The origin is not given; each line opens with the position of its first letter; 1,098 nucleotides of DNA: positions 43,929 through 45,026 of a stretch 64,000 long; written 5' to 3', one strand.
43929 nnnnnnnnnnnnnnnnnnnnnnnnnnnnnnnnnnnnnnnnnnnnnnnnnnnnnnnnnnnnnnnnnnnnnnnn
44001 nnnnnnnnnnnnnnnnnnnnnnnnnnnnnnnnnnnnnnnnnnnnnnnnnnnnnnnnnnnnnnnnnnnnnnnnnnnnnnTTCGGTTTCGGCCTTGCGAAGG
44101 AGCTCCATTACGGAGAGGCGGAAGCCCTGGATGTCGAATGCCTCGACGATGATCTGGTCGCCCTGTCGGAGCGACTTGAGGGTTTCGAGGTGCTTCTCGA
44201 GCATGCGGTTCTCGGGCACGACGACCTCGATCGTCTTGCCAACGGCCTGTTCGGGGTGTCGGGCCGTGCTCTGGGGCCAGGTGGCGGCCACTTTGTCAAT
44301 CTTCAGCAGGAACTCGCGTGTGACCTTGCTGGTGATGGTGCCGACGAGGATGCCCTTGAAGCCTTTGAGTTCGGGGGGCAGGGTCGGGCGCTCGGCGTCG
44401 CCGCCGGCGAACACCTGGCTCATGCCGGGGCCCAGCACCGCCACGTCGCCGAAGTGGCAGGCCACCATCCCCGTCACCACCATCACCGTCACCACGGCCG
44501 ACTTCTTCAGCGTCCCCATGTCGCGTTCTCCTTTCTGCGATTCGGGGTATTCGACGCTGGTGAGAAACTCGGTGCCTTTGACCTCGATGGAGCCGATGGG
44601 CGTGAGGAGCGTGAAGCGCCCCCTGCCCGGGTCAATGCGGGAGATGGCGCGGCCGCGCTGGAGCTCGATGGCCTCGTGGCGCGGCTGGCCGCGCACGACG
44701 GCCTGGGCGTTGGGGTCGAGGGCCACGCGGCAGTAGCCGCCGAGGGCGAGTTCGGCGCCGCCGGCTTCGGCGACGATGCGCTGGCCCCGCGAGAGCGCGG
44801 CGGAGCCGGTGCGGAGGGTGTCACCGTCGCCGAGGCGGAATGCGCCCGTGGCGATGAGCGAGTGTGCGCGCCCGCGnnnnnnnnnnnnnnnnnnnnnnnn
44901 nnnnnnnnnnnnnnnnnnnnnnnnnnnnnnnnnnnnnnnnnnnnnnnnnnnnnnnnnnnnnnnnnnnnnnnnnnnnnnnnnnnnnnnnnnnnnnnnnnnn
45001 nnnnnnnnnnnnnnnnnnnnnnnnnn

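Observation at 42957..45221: Anti-sigma factor with an unusual 450-aa C-terminal extension: three repeated ~70-aa domains separated by EG-rich tandem repeats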

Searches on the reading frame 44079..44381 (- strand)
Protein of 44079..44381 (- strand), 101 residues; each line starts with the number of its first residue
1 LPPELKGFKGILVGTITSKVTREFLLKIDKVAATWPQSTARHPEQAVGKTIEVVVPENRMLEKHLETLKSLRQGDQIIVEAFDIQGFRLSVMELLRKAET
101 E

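Call 18: search_solved_structures(query=A2, max_evalue=10)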
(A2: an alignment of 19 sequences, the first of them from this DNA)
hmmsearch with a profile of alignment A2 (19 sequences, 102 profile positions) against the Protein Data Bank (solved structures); distinct sequences matched with E-value up to 10: 11.
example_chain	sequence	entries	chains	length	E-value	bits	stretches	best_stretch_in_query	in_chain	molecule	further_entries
6wvs_A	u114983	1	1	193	0.0055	20.1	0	72-101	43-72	DeNovoTIM15 hyperstable de novo TIM barrel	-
7p12_A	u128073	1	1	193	0.016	18.6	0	73-101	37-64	DeNovoTIM13-SB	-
6yqx_A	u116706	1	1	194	0.017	18.5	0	73-101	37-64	de novo designed TIM barrel DeNovoTIM13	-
7osv_A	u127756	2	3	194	0.21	15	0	71-101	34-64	DeNovoTIM6-SB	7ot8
4rzp_A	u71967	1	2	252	0.35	14.2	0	48-96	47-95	Engineered Protein OR366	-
4fib_A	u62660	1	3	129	0.6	13.5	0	70-93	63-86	Uncharacterized protein ydhK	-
2ky9_A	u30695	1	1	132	0.63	13.4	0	70-93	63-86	Uncharacterized protein ydhK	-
4mdw_A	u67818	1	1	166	0.63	13.4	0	70-93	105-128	Uncharacterized protein YdhK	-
1wvo_A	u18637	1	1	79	0.95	12.9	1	14-67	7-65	Sialic acid synthase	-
3vm6_A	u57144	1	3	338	2.8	11.3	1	12-57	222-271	Translation initiation factor eIF-2B, delta subunit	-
3a11_A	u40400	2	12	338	2.9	11.3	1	12-57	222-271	Translation initiation factor eIF-2B, delta subunit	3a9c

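Call 25: search_protein_representatives(alignment_id=A2)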
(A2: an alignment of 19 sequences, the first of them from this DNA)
Query: 19 sequences, 102 profile positions. Proteins with E-value up to 0.001 (for the whole library): 468; up to 1e-10: 281; up to 1e-30: 65. The best 150 are listed.
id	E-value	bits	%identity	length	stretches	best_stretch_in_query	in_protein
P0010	2.3e-76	268.6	-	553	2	1-101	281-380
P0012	4.9e-75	264.3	-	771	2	1-101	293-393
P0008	5.5e-71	251.3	-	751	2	3-100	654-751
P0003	2.7e-68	242.7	-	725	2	1-101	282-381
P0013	3.9e-66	235.7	-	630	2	1-101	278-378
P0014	2.2e-65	233.3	-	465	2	1-100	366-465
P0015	4.8e-65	232.3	-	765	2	1-101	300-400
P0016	6.7e-65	231.8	-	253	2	1-101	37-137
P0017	9.5e-62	221.6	-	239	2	2-100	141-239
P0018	4.5e-60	216.3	-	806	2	3-99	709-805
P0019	2.7e-59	213.8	-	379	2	1-101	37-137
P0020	3.1e-58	210.4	-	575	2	2-98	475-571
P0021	1.3e-56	205.1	-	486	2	2-101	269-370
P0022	1.2e-55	202.1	-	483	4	2-100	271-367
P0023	2.4e-55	201.1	-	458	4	3-100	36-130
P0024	5.2e-54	196.8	-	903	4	1-99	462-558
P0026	6.3e-53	193.3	-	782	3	2-101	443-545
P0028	5.8e-52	190.2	-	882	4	2-100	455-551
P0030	3.9e-50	184.4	-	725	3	3-100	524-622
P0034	1.2e-48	179.6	-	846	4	3-100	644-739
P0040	1.8e-44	166.2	-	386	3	1-97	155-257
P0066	8.3e-32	125.5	-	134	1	1-101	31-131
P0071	6.8e-31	122.6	-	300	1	1-100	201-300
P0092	1.5e-28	115.0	-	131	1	2-101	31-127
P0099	2.9e-28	114.1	-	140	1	1-100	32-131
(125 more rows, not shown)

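Call 29: search_protein_families(library=pfam, proteins=[P0024, P0028, P0026, P0034, P0023, P0016, P0066, P0018, P0020, P0030], max_evalue=0.01)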
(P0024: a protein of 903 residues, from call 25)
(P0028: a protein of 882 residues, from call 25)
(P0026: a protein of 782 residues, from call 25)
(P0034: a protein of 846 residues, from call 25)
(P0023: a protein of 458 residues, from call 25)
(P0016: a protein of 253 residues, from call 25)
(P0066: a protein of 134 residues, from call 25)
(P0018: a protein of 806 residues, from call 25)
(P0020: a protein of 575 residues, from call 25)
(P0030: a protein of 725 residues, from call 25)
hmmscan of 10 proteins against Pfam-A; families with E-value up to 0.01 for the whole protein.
P0024 (903 aa): 4 families
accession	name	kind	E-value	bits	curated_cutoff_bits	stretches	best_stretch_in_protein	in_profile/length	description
PF05569.17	Peptidase_M56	-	3.1e-28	99.2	31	1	130-312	64-247/296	BlaR1 peptidase M56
PF01435.24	Peptidase_M48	-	8e-05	23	20.3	1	242-302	48-109/186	Peptidase family M48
PF18894.6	PhageMetallopep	-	0.0031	18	23.7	0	243-278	67-107/134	Putative phage metallopeptidase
PF14919.11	MTBP_mid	-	0.0081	15.6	25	0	717-750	77-110/335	MDM2-binding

P0028 (882 aa): 2 families
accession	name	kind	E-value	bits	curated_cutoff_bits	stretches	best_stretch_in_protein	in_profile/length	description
PF05569.17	Peptidase_M56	-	3.6e-20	72.8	31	1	111-303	84-251/296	BlaR1 peptidase M56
PF01435.24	Peptidase_M48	-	0.0029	17.9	20.3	0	229-272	48-93/186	Peptidase family M48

P0026 (782 aa): 2 families
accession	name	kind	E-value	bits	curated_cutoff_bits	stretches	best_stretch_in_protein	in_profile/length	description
PF05569.17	Peptidase_M56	-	2e-25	90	31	1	131-332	97-296/296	BlaR1 peptidase M56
PF01435.24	Peptidase_M48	-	0.0003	21.1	20.3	1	172-249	6-91/186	Peptidase family M48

P0034 (846 aa): 2 families
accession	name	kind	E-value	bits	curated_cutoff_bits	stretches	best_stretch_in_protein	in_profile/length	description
PF05569.17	Peptidase_M56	-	4.8e-20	72.4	31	1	127-283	90-250/296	BlaR1 peptidase M56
PF01435.24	Peptidase_M48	-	0.00028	21.2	20.3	1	210-265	48-105/186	Peptidase family M48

P0023 (458 aa): 2 families
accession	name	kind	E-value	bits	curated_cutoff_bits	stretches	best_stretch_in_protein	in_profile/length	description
PF25522.1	OB_cyt-4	-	0.00028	21.8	27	0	420-442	48-70/77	Mitochondrial protein cyt-4, OB-fold domain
PF12869.13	tRNA_anti-like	-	0.00044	20.3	23.5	0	11-91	17-78/146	tRNA_anti-like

P0016 (253 aa): 0 families

P0066 (134 aa): 1 family
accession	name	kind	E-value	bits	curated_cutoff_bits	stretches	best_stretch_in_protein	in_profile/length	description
PF24964.1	DUF7769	-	0.0073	16.4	27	0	39-70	19-50/55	Domain of unknown function (DUF7769)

P0018 (806 aa): 1 family
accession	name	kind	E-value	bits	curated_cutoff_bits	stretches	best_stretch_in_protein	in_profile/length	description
PF04773.18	FecR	-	3.1e-08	34.4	24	1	146-227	1-85/97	FecR protein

P0020 (575 aa): 2 families
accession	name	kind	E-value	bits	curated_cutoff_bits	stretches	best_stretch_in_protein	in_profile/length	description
PF04773.18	FecR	-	8.7e-08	33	24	1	153-224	12-86/97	FecR protein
PF18914.6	DUF5666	-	2e-06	28.4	27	0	323-363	17-55/60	Domain of unknown function (DUF5666)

P0030 (725 aa): 2 families
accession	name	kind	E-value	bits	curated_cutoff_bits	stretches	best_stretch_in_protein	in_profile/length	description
PF05569.17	Peptidase_M56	-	1.7e-23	83.7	31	1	121-275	95-254/296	BlaR1 peptidase M56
PF01435.24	Peptidase_M48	-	0.00033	21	20.3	1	198-248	48-99/186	Peptidase family M48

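Call 38: search_protein_families(library=pfam, alignment_id=A3, max_evalue=0.001)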
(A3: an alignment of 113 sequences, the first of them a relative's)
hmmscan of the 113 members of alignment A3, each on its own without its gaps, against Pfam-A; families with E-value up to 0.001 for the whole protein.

A. member 1, P0014 (465 aa): 2 families
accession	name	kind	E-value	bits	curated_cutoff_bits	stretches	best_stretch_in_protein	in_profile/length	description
PF04773.18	FecR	-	4.4e-11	43.5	24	1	125-210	2-83/97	FecR protein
PF13490.11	zf-HC2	-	1.2e-07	32.1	22.2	1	5-35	5-35/35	Putative zinc-finger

B. families by the number of members that match (of 113 scanned): 17 families
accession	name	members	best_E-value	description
PF05569.17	Peptidase_M56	25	2.7e-29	BlaR1 peptidase M56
PF01435.24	Peptidase_M48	21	2.8e-08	Peptidase family M48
PF04773.18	FecR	19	9.1e-13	FecR protein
PF18962.6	Por_Secre_tail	3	3.3e-12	Secretion system C-terminal sorting domain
PF13490.11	zf-HC2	2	4.3e-11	Putative zinc-finger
PF08308.17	PEGA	2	2.8e-09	PEGA domain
PF13715.12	CarbopepD_reg_2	2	3.4e-07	CarboxypepD_reg-like domain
PF13620.12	CarboxypepD_reg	2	1.3e-06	Carboxypeptidase regulatory-like domain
PF16277.11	DUF4926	2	4e-06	Domain of unknown function (DUF4926)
PF01166.23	TSC22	2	1.2e-05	TSC-22/dip/bun family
PF18914.6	DUF5666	1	2e-06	Domain of unknown function (DUF5666)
PF25522.1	OB_cyt-4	1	0.00028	Mitochondrial protein cyt-4, OB-fold domain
PF11604.15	CusF_Ec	1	0.00033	Copper binding periplasmic protein CusF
PF17753.7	Ig_mannosidase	1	0.0004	Ig-fold domain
PF22748.1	PexRD54_WY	1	0.00041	Effector PexRD54, WY-domain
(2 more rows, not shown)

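Call 44: find_homologous_proteins(query=A2, max_evalue=0.00001)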
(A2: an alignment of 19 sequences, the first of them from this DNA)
Query A2 (19 sequences): 8000 candidates shared short words with the query, none scored E <= 0.00001.

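Call 50: predict_structure(alignment_id=A5)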
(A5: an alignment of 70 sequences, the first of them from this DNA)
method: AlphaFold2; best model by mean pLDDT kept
length: 101 residues; sequences in the alignment: 70
mean_pLDDT: 96.6   pTM: 0.87
mean pLDDT of the five models: 96.6, 96.2, 96.0, 95.9, 95.7
residues with pLDDT >= 90: 98; 70-90: 2; 50-70: 0; < 50: 1
segments of 3 or more residues with pLDDT < 50: none
pLDDT, mean of each block of 10 residues (from residue 1): 97 98 98 98 98 97 98 98 96 94 50
secondary structure, 60 per line:
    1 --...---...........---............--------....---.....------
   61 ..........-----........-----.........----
elements in order: E9-19 E23-34 H43-46 E50-54 H61-70 E76-83 E89-97

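Call 54: fold_search(model_id=the predicted structure, library=pdb)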
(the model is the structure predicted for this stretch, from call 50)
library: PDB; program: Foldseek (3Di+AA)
matches with E <= 10: 822; with E <= 0.001: 0
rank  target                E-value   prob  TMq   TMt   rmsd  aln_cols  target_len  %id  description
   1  2l55_MODEL_1_A        1.8e-03  1.00  0.56  0.67   4.4        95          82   14  Solution structure of the C-terminal domain of SilB from Cupriavidus metallidurans (released 2011-02-23)
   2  4cxg_X                4.0e-03  0.98  0.37  0.30   6.4       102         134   17  Regulation of the mammalian elongation cycle by 40S subunit rolling: a eukaryotic-specific ribosome rearrangement (released 2014-07-16)
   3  5okz_I                4.5e-03  0.99  0.45  0.29   5.9        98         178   13  Crystal Strucrure of the Mpp6 Exosome complex (released 2017-08-30)
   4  6xzu_B                4.7e-03  1.00  0.55  0.40   4.4       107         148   13  Complex of C-terminal domain of murine complement C3b with the hC3Nb3 nanobody (released 2020-08-12)
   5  6d6q_I                4.7e-03  1.00  0.50  0.31   5.6       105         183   14  Human nuclear exosome-MTR4 RNA complex - overall reconstruction (released 2018-06-20)
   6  5okz_S                5.0e-03  1.00  0.48  0.26   6.1        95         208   14  Crystal Strucrure of the Mpp6 Exosome complex (released 2017-08-30)
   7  6kcn_A                5.3e-03  1.00  0.45  0.11   4.6        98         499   15  Crystal structure of plasmodium lysyl-tRNA synthetase in complex with a cladosporin derivative 4 (released 2020-04-08)
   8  7oya_X2               5.6e-03  0.98  0.39  0.30   6.2       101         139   18  Cryo-EM structure of the 1 hpf zebrafish embryo 80S ribosome (released 2022-07-13)
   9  5c0w_I                6.0e-03  0.99  0.46  0.24   6.0        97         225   12  Structure of a 12-subunit nuclear exosome complex bound to single-stranded RNA substrates (released 2015-07-29)
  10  3e9h_A                6.7e-03  0.99  0.45  0.13   5.7       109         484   19  Lysyl-tRNA synthetase from Bacillus stearothermophilus complexed with L-Lysylsulfamoyl adenosine (released 2009-07-14)
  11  4ifd_I                7.2e-03  0.99  0.47  0.24   6.6        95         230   10  Crystal structure of an 11-subunit eukaryotic exosome complex bound to RNA (released 2013-02-06)
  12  5k36_I                7.6e-03  0.99  0.45  0.24   5.8       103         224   14  Structure of an eleven component nuclear RNA exosome complex bound to RNA (released 2016-11-02)
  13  6kcn_C                8.5e-03  0.99  0.46  0.12   4.6        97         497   14  Crystal structure of plasmodium lysyl-tRNA synthetase in complex with a cladosporin derivative 4 (released 2020-04-08)
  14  5okz_c                9.1e-03  0.99  0.48  0.28   6.1        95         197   14  Crystal Strucrure of the Mpp6 Exosome complex (released 2017-08-30)
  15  5g06_I                9.1e-03  0.99  0.48  0.25   6.8       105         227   12  Cryo-EM structure of yeast cytoplasmic exosome (released 2016-06-15)
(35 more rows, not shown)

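Call 66: search_protein_families(library=ncbifam, proteins=[window:44079-44381:-, P0066, P0024], max_evalue=0.01)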
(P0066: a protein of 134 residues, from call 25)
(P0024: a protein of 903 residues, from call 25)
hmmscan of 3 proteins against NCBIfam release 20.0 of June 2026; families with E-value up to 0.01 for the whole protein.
seq(101 aa): 0 families

P0066 (134 aa): 0 families

P0024 (903 aa): 7 families
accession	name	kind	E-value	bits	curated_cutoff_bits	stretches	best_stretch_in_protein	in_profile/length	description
NF000326.1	blaR1_generic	equivalog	2.9e-20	72.2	400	1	167-389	106-320/585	BlaR1 family beta-lactam sensor/signal transducer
NF002363.0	PRK01345.1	equivalog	2.8e-06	26.7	422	0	198-281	62-147/318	zinc metalloprotease HtpX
NF033109.1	sensor_MecR1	exception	3.7e-06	25.7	1200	1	219-313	159-253/585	beta-lactam sensor/signal transducer MecR1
NF002669.0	PRK02391.1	equivalog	4.3e-05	22.8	341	0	245-274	121-150/298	zinc metalloprotease HtpX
NF002826.0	PRK03001.1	equivalog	5.5e-05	22.5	369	0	249-279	116-146/285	zinc metalloprotease HtpX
NF033108.1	sensor_BlaR1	exception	5.7e-05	21.8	1200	1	217-310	154-247/585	beta-lactam sensor/signal transducer BlaR1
NF003965.0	PRK05457.1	equivalog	0.0099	15.3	245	0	200-287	74-163/285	protease HtpX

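Call 67: find_encoding_contigs(protein=P0066, flank=5000, max_places=2)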
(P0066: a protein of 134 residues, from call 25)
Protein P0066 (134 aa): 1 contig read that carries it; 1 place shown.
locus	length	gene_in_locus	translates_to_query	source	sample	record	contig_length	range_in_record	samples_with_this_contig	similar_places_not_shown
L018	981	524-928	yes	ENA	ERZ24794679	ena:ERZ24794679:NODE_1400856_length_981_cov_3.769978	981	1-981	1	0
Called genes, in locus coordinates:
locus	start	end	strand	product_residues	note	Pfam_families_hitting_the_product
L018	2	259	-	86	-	?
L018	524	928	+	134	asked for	-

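Call 68: find_encoding_contigs(protein=P0024, flank=4000, max_places=2)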
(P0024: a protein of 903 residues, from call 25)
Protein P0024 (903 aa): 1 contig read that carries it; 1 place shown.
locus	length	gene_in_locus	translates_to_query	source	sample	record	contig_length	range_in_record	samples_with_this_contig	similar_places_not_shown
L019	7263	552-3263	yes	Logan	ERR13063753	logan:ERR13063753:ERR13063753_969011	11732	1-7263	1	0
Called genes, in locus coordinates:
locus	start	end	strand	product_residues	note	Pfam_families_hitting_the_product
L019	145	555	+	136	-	PF03965:Penicillinase_R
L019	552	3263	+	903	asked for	PF05569:Peptidase_M56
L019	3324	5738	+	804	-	PF07583:PSCyt2, PF07587:PSD1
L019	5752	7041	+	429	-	PF07394:DUF1501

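Call 83: list_cluster_members(proteins=[P0024, P0026, P0017, P0022, P0023, P0014, P0071, P0040, P0092, P0099])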
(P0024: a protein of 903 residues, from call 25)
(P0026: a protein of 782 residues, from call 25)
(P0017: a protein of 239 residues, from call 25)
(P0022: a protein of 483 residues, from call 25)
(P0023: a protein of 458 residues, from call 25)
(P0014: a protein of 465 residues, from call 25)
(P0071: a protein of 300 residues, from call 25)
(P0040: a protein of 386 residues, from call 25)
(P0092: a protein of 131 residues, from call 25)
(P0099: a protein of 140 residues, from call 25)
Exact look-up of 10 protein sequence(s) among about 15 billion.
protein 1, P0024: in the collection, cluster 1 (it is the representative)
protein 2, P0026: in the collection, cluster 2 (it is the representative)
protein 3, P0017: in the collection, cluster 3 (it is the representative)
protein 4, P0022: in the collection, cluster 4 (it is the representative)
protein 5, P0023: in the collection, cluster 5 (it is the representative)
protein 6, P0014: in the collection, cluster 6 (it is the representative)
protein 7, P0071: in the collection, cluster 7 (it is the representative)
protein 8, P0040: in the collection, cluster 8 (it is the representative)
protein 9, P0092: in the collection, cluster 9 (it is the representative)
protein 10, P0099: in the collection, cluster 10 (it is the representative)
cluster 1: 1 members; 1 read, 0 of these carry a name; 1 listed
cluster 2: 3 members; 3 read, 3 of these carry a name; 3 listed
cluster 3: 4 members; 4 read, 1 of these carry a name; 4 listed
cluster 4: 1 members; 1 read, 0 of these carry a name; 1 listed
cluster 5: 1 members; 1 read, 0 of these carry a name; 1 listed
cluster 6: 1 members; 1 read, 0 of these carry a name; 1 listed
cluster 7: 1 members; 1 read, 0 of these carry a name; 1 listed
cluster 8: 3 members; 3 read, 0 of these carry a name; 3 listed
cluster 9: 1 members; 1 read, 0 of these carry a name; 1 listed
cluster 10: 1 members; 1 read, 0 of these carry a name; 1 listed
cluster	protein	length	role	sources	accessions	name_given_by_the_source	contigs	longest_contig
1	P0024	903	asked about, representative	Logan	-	-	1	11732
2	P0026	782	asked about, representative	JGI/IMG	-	beta-lactamase regulating signal transducer with metallopeptidase domain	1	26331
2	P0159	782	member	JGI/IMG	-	beta-lactamase regulating signal transducer with metallopeptidase domain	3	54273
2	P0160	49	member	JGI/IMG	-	hypothetical protein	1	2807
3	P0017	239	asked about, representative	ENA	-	-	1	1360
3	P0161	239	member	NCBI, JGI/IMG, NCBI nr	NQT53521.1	hypothetical protein HQ576_15790 [bacterium] | hypothetical protein [bacterium]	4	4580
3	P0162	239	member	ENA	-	-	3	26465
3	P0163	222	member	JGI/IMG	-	-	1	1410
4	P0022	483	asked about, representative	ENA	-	-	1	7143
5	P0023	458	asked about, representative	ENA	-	-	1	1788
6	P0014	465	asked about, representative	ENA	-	-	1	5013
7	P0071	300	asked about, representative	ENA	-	-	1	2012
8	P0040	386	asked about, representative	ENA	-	-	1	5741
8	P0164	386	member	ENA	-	-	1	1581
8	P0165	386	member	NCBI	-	-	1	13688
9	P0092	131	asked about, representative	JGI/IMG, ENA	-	-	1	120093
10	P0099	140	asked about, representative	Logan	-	-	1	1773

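Call 84: find_encoding_contigs(protein=P0092, flank=6000, max_places=1)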
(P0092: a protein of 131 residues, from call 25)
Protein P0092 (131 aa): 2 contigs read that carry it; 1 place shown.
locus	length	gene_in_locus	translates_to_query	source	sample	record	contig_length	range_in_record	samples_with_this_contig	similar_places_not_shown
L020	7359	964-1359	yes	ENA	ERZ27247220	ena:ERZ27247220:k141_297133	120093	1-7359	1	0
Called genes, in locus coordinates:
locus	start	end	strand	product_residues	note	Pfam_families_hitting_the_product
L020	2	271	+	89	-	?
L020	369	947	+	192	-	-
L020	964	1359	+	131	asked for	-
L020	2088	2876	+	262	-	PF02585:PIG-L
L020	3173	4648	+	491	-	PF04542:Sigma70_r2, PF04545:Sigma70_r4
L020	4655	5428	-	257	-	PF01261:AP_endonuc_2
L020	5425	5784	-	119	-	-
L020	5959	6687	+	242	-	-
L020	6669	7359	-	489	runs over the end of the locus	PF02310:B12-binding, PF04055:Radical_SAM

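Call 85: find_encoding_contigs(protein=P0162, flank=6000, max_places=1)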
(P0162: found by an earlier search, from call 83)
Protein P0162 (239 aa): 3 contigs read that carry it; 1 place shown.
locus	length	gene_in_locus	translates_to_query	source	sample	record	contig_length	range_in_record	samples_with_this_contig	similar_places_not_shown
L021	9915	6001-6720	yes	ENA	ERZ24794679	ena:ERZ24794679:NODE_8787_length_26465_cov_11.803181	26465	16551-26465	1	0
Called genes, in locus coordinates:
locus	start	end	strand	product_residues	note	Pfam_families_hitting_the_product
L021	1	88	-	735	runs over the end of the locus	PF02901:PFL-like, PF01228:Gly_radical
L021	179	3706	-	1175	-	PF02837:Glyco_hydro_2_N, PF22666:Glyco_hydro_2_N2, PF00703:Glyco_hydro_2, PF02836:Glyco_hydro_2_C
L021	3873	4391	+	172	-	PF04542:Sigma70_r2 (weak), PF08281:Sigma70_r4_2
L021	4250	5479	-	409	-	-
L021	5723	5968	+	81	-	-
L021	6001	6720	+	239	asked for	-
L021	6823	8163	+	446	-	PF04205:FMN_bind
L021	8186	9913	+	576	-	?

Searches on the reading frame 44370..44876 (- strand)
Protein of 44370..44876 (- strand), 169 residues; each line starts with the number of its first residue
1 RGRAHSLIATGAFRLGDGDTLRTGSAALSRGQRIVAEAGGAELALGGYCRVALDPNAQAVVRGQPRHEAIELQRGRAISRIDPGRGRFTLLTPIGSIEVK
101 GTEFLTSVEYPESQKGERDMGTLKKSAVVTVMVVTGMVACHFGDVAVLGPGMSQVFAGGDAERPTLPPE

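Call 81: search_solved_structures(query=window:44370-44876:-, max_evalue=10, show_alignments=3)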
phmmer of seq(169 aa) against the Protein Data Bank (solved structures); distinct sequences matched with E-value up to 10: 0.
